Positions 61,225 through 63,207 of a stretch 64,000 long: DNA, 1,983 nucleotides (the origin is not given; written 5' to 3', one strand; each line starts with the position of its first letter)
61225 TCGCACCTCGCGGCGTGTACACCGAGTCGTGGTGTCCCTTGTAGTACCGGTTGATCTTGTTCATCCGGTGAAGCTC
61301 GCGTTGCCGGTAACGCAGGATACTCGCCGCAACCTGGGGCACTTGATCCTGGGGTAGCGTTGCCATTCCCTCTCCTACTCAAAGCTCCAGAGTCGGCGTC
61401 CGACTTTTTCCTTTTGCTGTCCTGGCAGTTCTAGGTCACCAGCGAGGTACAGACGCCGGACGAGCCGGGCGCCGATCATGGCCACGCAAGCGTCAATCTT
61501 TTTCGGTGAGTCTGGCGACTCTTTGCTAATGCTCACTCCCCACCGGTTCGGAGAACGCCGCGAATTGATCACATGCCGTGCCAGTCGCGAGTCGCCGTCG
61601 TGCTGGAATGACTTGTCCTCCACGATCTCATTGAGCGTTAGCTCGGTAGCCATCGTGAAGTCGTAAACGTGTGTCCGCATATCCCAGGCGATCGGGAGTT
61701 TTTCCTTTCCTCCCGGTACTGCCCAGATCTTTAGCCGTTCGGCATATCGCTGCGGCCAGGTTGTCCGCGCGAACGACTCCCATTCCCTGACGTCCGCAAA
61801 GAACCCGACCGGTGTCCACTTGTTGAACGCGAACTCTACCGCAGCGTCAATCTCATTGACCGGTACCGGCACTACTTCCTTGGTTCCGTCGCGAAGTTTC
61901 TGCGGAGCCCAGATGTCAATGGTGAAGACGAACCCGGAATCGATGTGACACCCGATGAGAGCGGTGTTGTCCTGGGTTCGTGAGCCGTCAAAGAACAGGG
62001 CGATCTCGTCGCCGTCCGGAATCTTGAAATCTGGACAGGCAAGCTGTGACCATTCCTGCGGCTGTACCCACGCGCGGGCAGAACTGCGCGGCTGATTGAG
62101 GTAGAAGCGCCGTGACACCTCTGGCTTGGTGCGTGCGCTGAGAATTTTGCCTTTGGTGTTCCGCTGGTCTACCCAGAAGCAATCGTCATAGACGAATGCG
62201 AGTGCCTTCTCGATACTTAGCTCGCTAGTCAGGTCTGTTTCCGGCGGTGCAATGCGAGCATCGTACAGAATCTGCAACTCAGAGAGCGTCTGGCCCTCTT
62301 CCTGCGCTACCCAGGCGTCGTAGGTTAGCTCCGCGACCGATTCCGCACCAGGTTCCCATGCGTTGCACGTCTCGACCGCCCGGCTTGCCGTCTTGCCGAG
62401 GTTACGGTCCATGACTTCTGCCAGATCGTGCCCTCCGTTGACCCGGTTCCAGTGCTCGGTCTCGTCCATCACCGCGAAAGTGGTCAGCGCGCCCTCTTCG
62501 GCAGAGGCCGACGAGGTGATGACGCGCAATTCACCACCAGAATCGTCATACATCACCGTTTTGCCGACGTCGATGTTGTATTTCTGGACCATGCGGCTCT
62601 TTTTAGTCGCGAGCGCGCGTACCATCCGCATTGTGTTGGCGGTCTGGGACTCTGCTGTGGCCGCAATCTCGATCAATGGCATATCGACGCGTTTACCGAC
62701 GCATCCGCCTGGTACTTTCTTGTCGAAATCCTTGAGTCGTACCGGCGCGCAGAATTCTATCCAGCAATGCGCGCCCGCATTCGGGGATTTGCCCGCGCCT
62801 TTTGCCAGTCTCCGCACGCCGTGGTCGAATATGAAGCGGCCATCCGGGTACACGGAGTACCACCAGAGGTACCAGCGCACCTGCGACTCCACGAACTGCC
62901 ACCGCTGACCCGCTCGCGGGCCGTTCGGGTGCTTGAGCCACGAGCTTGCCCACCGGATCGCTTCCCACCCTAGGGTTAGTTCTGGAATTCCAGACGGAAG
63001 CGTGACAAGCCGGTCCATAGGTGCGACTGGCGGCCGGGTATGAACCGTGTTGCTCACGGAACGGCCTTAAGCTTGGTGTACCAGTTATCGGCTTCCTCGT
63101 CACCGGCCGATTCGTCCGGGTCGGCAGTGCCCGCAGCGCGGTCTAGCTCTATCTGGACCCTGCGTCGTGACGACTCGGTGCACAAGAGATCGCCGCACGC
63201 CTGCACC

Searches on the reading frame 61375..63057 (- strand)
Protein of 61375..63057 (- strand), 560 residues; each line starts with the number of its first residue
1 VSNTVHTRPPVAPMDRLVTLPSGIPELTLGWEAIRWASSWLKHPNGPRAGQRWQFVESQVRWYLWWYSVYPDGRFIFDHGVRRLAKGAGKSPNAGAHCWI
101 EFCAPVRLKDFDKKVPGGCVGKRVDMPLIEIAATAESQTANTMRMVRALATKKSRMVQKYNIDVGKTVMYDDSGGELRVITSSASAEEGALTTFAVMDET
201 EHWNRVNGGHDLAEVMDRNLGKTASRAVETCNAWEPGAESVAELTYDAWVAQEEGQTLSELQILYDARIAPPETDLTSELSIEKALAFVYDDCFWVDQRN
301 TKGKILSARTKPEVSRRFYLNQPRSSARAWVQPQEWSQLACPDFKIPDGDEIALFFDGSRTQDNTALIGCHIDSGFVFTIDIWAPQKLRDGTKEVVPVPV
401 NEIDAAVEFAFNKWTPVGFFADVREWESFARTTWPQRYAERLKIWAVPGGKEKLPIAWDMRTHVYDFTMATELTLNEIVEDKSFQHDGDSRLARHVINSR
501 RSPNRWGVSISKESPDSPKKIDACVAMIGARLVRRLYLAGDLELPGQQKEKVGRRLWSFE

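Call 10: search_protein_families(library=pfam, proteins=[window:61375-63057:-])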
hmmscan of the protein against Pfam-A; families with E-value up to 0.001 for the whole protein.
window:61375-63057:- (560 aa): 1 family
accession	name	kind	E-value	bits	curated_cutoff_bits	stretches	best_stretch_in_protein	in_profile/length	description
PF20441.4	TerL_nuclease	-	0.00095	18.9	24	0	475-530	224-278/286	Terminase large subunit, endonuclease domain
